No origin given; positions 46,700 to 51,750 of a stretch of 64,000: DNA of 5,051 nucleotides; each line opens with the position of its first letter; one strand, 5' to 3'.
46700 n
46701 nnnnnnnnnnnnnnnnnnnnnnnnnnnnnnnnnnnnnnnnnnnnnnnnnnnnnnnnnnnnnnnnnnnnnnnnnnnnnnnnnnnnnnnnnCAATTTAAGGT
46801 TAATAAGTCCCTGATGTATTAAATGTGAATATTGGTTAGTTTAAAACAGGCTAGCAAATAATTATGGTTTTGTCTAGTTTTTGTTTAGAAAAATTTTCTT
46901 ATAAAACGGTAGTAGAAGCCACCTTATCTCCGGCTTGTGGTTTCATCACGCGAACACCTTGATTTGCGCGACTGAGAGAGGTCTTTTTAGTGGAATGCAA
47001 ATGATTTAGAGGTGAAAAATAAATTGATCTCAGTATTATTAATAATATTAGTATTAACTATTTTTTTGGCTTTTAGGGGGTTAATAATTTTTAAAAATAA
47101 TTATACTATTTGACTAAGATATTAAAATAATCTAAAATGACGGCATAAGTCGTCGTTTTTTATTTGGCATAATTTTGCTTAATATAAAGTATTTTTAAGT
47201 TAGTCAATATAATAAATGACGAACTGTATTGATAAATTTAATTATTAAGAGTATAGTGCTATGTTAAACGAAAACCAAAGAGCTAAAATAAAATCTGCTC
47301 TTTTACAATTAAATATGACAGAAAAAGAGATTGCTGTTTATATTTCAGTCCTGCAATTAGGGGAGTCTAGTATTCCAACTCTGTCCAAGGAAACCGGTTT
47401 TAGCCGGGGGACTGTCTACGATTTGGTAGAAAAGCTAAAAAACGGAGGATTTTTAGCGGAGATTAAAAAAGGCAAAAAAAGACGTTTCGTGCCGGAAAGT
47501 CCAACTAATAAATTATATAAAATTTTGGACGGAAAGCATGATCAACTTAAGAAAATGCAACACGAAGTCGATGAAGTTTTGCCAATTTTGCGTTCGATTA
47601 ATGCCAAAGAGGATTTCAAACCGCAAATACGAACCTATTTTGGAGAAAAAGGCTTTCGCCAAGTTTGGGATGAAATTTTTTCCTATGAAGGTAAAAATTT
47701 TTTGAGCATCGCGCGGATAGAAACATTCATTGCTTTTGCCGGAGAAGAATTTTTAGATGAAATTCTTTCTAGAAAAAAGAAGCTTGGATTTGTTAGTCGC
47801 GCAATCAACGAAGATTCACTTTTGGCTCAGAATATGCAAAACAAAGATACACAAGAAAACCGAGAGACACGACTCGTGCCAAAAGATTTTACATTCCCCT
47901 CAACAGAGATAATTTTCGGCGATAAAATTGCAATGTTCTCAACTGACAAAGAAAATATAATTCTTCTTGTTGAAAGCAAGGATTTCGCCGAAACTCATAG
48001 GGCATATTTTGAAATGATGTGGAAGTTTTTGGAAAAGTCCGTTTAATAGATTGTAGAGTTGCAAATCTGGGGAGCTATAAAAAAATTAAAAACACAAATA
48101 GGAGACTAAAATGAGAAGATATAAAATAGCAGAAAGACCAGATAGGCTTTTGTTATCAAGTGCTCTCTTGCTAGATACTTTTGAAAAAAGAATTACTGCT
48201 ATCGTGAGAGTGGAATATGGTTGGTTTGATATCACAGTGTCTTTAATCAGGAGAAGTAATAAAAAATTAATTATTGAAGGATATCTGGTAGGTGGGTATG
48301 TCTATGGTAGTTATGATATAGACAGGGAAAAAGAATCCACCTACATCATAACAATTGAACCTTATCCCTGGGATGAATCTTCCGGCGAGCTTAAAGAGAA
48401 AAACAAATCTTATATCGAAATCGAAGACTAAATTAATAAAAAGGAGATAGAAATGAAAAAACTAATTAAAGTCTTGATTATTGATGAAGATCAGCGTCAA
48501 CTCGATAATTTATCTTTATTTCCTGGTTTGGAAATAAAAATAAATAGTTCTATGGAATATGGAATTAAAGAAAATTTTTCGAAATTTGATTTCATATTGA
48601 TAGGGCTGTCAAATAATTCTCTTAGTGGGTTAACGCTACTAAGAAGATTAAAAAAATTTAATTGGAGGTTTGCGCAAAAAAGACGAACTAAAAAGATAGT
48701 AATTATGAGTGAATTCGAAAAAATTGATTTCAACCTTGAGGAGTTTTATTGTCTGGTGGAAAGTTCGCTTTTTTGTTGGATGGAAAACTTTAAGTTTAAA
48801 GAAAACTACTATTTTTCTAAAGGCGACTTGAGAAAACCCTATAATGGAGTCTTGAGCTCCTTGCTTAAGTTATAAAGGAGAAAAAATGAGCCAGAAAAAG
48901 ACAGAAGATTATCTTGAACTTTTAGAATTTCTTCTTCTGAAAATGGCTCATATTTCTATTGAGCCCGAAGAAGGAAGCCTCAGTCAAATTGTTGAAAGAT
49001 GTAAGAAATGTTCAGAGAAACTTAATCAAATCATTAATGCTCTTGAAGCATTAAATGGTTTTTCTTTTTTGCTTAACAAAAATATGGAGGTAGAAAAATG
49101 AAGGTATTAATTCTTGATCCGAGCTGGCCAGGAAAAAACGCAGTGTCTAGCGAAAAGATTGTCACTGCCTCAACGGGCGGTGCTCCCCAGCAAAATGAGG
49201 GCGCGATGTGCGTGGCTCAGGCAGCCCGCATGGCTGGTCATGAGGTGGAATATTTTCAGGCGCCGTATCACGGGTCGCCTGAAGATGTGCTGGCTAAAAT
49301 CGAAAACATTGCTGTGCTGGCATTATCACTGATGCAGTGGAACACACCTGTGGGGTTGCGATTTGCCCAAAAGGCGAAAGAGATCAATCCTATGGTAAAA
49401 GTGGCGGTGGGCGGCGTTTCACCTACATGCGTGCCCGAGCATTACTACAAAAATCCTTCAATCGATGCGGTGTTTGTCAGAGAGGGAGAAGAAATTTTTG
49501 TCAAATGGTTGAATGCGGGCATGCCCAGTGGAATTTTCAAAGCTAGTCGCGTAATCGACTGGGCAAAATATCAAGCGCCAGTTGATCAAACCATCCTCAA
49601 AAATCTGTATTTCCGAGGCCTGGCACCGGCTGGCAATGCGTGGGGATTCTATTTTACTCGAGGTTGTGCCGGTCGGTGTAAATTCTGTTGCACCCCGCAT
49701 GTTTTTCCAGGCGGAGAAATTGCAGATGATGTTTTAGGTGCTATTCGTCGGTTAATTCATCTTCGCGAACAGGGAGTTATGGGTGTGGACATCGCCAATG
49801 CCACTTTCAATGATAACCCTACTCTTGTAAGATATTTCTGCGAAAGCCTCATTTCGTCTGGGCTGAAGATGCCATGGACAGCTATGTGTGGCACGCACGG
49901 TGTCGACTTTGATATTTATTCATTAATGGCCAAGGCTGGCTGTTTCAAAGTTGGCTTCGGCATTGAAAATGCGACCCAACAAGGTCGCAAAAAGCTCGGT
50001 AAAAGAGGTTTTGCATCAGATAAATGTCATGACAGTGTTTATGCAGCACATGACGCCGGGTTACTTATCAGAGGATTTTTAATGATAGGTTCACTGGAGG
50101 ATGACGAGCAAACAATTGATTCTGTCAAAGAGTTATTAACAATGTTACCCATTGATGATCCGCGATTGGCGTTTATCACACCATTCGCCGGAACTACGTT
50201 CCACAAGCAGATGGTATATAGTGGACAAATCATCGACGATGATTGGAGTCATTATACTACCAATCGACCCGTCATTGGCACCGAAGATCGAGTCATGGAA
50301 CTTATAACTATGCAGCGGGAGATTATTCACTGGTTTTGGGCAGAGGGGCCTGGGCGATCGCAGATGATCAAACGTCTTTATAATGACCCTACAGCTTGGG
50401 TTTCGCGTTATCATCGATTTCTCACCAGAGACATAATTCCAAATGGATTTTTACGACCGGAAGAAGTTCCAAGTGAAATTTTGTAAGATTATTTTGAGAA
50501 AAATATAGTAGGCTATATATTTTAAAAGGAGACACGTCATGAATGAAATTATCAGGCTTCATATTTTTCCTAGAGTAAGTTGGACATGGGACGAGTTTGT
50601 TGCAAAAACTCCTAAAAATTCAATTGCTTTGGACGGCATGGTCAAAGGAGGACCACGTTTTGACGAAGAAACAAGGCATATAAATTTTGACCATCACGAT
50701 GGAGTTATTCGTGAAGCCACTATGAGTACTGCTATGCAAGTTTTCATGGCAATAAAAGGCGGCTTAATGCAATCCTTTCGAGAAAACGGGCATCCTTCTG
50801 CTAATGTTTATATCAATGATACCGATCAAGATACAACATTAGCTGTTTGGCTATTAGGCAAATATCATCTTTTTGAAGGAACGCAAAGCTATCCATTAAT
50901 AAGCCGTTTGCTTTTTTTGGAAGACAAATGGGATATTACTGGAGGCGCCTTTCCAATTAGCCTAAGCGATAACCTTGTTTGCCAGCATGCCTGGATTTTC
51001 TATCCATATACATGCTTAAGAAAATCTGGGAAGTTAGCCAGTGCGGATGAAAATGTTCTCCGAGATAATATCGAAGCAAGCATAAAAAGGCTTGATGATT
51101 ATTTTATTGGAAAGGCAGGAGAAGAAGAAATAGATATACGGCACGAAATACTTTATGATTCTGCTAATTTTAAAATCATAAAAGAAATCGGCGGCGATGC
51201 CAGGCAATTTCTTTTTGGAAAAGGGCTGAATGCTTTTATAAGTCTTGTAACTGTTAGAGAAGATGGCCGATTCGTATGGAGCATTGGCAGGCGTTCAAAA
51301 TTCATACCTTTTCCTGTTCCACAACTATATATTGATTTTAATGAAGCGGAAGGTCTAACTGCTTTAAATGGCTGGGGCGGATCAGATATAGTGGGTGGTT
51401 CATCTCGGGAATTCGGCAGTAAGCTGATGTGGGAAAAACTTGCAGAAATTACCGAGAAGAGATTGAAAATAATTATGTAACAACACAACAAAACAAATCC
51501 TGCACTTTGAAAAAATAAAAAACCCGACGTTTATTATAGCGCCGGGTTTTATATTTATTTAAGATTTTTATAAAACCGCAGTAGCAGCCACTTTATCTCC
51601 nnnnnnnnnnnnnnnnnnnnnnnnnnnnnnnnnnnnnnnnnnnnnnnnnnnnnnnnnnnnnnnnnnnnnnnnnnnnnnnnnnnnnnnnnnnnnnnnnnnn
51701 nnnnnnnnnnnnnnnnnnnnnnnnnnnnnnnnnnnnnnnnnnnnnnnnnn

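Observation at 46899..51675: A 4.6-kb island bounded by a direct duplication of the gyrA 3' end, suggesting site-specific insertion into the gyrA terminus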

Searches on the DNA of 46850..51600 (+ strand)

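Call 81: search_dna_similar(query=window:46850-51600:+, collection=phages, mode=distant, max_rows=8)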
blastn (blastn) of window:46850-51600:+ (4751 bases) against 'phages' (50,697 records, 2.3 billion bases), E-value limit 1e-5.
No match.

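Call 82: search_dna_similar(query=window:46850-51600:+, collection=plasmids, mode=distant, max_rows=8)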
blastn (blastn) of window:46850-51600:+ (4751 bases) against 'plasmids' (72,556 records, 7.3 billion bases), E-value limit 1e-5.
No match.

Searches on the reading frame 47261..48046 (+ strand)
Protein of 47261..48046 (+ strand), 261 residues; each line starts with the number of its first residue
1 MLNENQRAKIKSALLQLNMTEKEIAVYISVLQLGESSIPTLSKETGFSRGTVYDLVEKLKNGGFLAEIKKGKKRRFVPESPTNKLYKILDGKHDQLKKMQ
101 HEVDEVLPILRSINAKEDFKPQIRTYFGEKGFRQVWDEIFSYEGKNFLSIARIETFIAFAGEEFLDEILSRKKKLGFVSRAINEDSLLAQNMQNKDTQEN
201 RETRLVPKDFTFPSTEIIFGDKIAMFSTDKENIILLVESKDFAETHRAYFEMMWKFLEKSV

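Call 12: search_protein_families(library=pfam, proteins=[window:47261-48046:+], max_evalue=0.01)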
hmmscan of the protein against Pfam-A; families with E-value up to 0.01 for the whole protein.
window:47261-48046:+ (261 aa): 2 families
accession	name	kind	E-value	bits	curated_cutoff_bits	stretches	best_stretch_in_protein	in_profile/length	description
PF01978.25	TrmB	-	5.3e-11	42.7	25.6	1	16-81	3-67/68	Sugar-specific transcriptional regulator TrmB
PF13551.12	HTH_29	-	0.0012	19.3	28.1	1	34-74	11-49/64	Winged helix-turn helix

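Call 13: search_protein_families(library=phrogs, proteins=[window:47261-48046:+], max_evalue=0.01)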
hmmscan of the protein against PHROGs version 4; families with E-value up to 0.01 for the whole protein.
window:47261-48046:+ (261 aa): 4 families
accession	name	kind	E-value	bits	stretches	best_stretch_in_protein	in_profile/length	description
phrog_186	-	DNA, RNA and nucleotide metabolism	7.8e-05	23.5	1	19-98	39-128/308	DnaD-like helicase loader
phrog_5978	-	unknown function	0.002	18.3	1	15-75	293-351/364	-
phrog_678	-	DNA, RNA and nucleotide metabolism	0.007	17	0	37-89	87-135/346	replication initiation O-like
phrog_8794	-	transcription regulation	0.0077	17.3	0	18-118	4-94/159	sigma factor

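Call 53: search_protein_families(library=padloc, proteins=[window:47261-48046:+], max_evalue=0.01)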
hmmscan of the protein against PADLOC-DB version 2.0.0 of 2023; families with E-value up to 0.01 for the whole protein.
window:47261-48046:+ (261 aa): 10 families
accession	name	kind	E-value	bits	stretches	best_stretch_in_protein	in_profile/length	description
PDLC01434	CasR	-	2.1e-06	25.8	1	18-73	125-179/191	"CAS-I,CAS-II,CAS-III,CAS-IV,CAS-V,CAS-VI; associated_signaling"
PDLC01849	CARF3--CARF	-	2.2e-06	25.6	1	3-67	120-183/197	-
PDLC01268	CasR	-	3.7e-06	25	1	19-75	122-173/179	"CAS-I,CAS-II,CAS-III,CAS-IV,CAS-V,CAS-VI; associated_signaling"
PDLC01044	Csa3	-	5.5e-05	21.1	1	15-71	130-183/194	Type I-A associated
PDLC01850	CARF3--CARF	-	0.00028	18.8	1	17-83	141-205/209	-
PDLC01438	Csa3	-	0.00079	17.5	1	20-107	147-231/305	"CAS-I,CAS-II,CAS-III,CAS-IV,CAS-V,CAS-VI; associated_signaling"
PDLC01852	CARF3--CARF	-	0.00088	17.3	1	9-76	131-198/208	-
PDLC01860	CARF3--CARF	-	0.0059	14.7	0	15-82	137-203/210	-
PDLC04133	mad1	-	0.0063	14.8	0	37-78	7-43/60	mads_1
PDLC01848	CARF3--CARF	-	0.008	13.9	0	15-69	132-183/197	-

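Call 54: search_protein_families(library=ncbifam, proteins=[window:47261-48046:+], max_evalue=0.01)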
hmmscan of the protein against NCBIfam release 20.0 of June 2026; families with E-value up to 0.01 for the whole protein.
window:47261-48046:+ (261 aa): 7 families
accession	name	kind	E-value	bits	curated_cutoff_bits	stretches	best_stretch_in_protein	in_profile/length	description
NF047390.1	TransRegTrmBL1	equivalog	9.4e-08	31.4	650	1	10-105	6-100/341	HTH-type sugar sensing transcriptional regulator TrmBL1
NF040851.1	tran_reg_TrmB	equivalog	1.6e-07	30.8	600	1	8-105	5-101/338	HTH-type sugar-sensing transcriptional regulator TrmB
TIGR01884.1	cas_HTH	subfamily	1.7e-06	27.6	60.2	1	11-73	132-195/202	CRISPR-associated CARF protein Csa3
NF047392.1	TransRegTrmBHalo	equivalog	5.8e-05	22.2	500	1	5-86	4-84/349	HTH-type sugar sensing transcriptional regulator TrmB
NF040939.2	trans_reg_lrs14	equivalog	0.00096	19.2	90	1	10-75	9-76/103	Lrs14 family HTH-type transcriptional regulator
NF033694.1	perox_inhi_SPIN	equivalog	0.0012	19.2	45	1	93-139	39-84/99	SPIN family peroxidase inhibitor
TIGR00122.1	birA_repr_reg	equivalog_domain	0.0023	17.8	70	1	39-88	17-65/69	biotin operon repressor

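Call 66: find_related_loci(query=window:47261-48046:+, collection=viral_contigs, flank=8000)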
Query window:47261-48046:+ (261 aa) in viral_contigs; peptide patterns used: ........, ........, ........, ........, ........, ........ (x = any residue, [..] = any of these).
28 stretches matched a pattern, but none encodes a relative of the query by tblastn (E <= 1e-3).

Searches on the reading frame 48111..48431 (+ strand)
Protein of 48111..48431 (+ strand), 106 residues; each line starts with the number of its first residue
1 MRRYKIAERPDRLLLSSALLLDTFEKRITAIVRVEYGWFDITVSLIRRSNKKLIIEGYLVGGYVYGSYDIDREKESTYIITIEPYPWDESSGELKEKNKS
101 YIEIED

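Call 12: search_protein_families(library=pfam, proteins=[window:48111-48431:+], max_evalue=0.01)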
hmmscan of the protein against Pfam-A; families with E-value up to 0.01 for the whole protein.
window:48111-48431:+ (106 aa): 0 families

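Call 13: search_protein_families(library=phrogs, proteins=[window:48111-48431:+], max_evalue=0.01)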
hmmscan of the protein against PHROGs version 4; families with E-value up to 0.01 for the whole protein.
window:48111-48431:+ (106 aa): 1 family
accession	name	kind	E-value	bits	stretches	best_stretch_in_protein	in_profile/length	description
phrog_26677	-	unknown function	0.0087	17.1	0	25-41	24-40/62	-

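Call 53: search_protein_families(library=padloc, proteins=[window:48111-48431:+], max_evalue=0.01)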
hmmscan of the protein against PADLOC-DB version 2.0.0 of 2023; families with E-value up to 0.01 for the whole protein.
window:48111-48431:+ (106 aa): 0 families

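Call 54: search_protein_families(library=ncbifam, proteins=[window:48111-48431:+], max_evalue=0.01)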
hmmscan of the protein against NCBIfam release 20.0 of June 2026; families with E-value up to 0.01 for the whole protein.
window:48111-48431:+ (106 aa): 0 families

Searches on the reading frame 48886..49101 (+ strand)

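Call 12: search_protein_families(library=pfam, proteins=[window:48886-49101:+], max_evalue=0.01)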
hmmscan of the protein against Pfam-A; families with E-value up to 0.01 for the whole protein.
window:48886-49101:+ (71 aa): 0 families

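Call 13: search_protein_families(library=phrogs, proteins=[window:48886-49101:+], max_evalue=0.01)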
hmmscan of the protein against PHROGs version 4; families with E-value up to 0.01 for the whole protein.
window:48886-49101:+ (71 aa): 1 family
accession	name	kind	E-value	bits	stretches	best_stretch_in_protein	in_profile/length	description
phrog_21646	-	unknown function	0.0032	18.8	1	21-55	10-45/69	-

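Call 53: search_protein_families(library=padloc, proteins=[window:48886-49101:+], max_evalue=0.01)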
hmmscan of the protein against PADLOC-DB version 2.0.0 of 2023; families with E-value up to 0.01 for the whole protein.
window:48886-49101:+ (71 aa): 0 families

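Call 54: search_protein_families(library=ncbifam, proteins=[window:48886-49101:+], max_evalue=0.01)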
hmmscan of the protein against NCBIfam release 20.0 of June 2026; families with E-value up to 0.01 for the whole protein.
window:48886-49101:+ (71 aa): 0 families

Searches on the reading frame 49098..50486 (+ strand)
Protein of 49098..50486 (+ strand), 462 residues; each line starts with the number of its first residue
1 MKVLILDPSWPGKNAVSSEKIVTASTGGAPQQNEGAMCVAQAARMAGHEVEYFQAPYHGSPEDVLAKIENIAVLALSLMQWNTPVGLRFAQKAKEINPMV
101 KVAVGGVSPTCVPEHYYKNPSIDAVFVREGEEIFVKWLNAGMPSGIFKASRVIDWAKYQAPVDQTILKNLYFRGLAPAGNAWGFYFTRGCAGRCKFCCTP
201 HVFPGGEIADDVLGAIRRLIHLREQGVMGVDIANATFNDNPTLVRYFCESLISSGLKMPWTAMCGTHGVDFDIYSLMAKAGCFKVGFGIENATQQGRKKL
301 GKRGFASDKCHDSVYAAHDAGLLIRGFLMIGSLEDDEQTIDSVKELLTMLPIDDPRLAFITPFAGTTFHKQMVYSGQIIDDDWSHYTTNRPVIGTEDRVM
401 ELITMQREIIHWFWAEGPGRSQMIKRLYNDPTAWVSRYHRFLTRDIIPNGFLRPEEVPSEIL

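Call 12: search_protein_families(library=pfam, proteins=[window:49098-50486:+], max_evalue=0.01)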
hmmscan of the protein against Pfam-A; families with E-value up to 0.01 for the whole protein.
window:49098-50486:+ (462 aa): 2 families
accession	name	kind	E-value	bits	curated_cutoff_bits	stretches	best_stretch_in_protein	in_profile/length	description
PF02310.24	B12-binding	-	8e-16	58.4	32.1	1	33-135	14-118/121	B12 binding domain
PF04055.27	Radical_SAM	-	3.3e-09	37.6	29.5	1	185-343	2-163/166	Radical SAM superfamily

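Call 13: search_protein_families(library=phrogs, proteins=[window:49098-50486:+], max_evalue=0.01)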
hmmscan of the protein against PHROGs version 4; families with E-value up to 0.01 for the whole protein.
window:49098-50486:+ (462 aa): 0 families

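Call 35: find_homologous_proteins(query=window:49098-50486:+, max_evalue=1e-10)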
Query window:49098-50486:+ (462 aa): 11 proteins with E <= 1e-10 among 6748 candidates.
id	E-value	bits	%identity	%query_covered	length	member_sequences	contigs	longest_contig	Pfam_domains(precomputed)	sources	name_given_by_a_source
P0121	0.0e+0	1009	100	92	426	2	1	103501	PF04055.28,PF02310.25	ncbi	ncbi:MAG: cobalamin-dependent protein [Candidatus Moraniibacteriota bacterium]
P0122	5.4e-276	934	85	100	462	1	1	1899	PF04055.28,PF02310.25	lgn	-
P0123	4.5e-264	895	81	100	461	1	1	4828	PF04055.28,PF02310.25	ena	-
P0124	1.6e-201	688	62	100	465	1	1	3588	PF04055.28,PF02310.25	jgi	jgi:anaerobic magnesium-protoporphyrin IX monomethyl ester cyclase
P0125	1.2e-17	82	26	74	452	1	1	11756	PF04055.28,PF02310.25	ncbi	ncbi:MAG: B12-binding domain-containing radical SAM protein [Alphaproteobacteria bacterium]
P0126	3.0e-16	77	24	79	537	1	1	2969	PF04055.28,PF02310.25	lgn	-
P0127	4.1e-16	77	25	86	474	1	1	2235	PF04055.28,PF02310.25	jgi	-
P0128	1.7e-14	72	26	74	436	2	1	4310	PF04055.28,PF02310.25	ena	-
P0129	6.2e-14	70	26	72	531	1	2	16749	PF04055.28,PF02310.25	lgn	-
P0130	1.5e-13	68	26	74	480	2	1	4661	PF04055.28,PF02310.25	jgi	jgi:radical SAM superfamily enzyme YgiQ (UPF0313 family)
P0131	2.7e-13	68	26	89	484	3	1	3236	PF04055.28,PF02310.25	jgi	-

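Call 36: find_encoding_contigs(protein=P0123, flank=10000, max_places=4)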
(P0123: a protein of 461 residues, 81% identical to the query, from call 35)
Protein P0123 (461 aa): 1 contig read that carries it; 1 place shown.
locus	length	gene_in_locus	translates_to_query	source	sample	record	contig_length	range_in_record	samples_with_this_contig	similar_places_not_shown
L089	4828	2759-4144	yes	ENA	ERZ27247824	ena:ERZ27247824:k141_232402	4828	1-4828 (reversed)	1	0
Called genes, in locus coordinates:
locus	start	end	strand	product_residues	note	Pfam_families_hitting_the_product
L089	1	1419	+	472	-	?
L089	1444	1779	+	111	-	-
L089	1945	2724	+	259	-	PF01978:TrmB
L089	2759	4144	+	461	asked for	PF02310:B12-binding, PF04055:Radical_SAM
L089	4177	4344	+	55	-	-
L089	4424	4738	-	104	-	-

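Call 37: find_encoding_contigs(protein=P0124, flank=10000, max_places=4)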
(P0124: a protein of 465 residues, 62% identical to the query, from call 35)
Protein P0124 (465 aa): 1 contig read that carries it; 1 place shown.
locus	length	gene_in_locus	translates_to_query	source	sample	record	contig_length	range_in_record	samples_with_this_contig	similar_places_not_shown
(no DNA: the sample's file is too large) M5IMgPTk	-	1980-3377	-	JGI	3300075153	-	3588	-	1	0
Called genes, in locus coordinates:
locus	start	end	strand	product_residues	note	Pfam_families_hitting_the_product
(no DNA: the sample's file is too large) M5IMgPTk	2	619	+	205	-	?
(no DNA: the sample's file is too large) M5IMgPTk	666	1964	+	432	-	PF02310:B12-binding, PF04055:Radical_SAM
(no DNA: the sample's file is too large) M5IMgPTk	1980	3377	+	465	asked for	PF02310:B12-binding, PF04055:Radical_SAM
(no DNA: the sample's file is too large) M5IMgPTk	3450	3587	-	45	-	?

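Call 53: search_protein_families(library=padloc, proteins=[window:49098-50486:+], max_evalue=0.01)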
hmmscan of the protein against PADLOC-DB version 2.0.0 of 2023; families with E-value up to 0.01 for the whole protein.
window:49098-50486:+ (462 aa): 0 families

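Call 54: search_protein_families(library=ncbifam, proteins=[window:49098-50486:+], max_evalue=0.01)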
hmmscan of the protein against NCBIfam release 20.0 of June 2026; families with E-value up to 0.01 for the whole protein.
window:49098-50486:+ (462 aa): 13 families
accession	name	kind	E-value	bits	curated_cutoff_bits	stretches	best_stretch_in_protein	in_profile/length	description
TIGR04072.2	rSAM_ladder_B12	equivalog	3.3e-17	62.2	360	1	35-342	20-341/443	lipid biosynthesis B12-binding/radical SAM protein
TIGR03471.1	HpnJ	equivalog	7.2e-16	58.1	577.6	1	184-384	200-399/472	hopanoid biosynthesis associated radical SAM protein HpnJ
TIGR02026.1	BchE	equivalog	9.4e-12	44.5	481.35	1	42-396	31-409/497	magnesium-protoporphyrin IX monomethyl ester anaerobic oxidative cyclase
TIGR04014.1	B12_SAM_MJ_0865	equivalog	2.8e-11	42.9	360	1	285-372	272-358/434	methyl-coenzyme M reductase glutamine C-methyltransferase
TIGR04479.1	bcpD_PhpK_rSAM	subfamily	2e-10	39.7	600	1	187-347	247-406/504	PhpK family radical SAM P-methyltransferase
NF033070.1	rSAM_AprD4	equivalog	1.5e-08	34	500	1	189-398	204-415/456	AprD4 family radical SAM diol-dehydratase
NF050148.1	rSAM_ApyD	equivalog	2.6e-08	32.7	750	1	188-381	206-400/645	RiPP biosynthesis radical SAM protein ApyD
TIGR04367.1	HpnR_B12_rSAM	equivalog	3.1e-08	32.6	650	1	37-371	26-372/490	hopanoid C-3 methylase HpnR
TIGR04295.1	B12_rSAM_oligo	hypoth_equivalog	3.3e-07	29.4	400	1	120-349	145-361/422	TIGR04295 family B12-binding domain-containing radical SAM protein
TIGR04013.1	B12_SAM_MJ_1487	hypoth_equivalog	4.5e-07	29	251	1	67-203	40-173/382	TIGR04013 family B12-binding domain/radical SAM domain-containing protein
TIGR04385.1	B12_rSAM_cofa1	equivalog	3e-06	26.7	450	1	94-346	94-360/438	B12 lower ligand biosynthesis radical SAM protein BzaD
NF038361.1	rSAM_Sden_1168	equivalog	7.9e-06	24.7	575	1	158-392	259-493/560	Sden_1168 family B12-binding radical SAM P-methyltransferase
NF033712.0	B12_rSAM_KedN5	subfamily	0.00063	18.1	700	1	70-144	62-137/624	KedN5 family methylcobalamin-dependent radical SAM C-methyltransferase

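Call 65: find_related_loci(query=window:49098-50486:+, collection=viral_contigs, flank=8000)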
Query window:49098-50486:+ (462 aa) in viral_contigs; peptide patterns used: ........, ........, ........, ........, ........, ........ (x = any residue, [..] = any of these).
19 stretches matched a pattern, but none encodes a relative of the query by tblastn (E <= 1e-3).
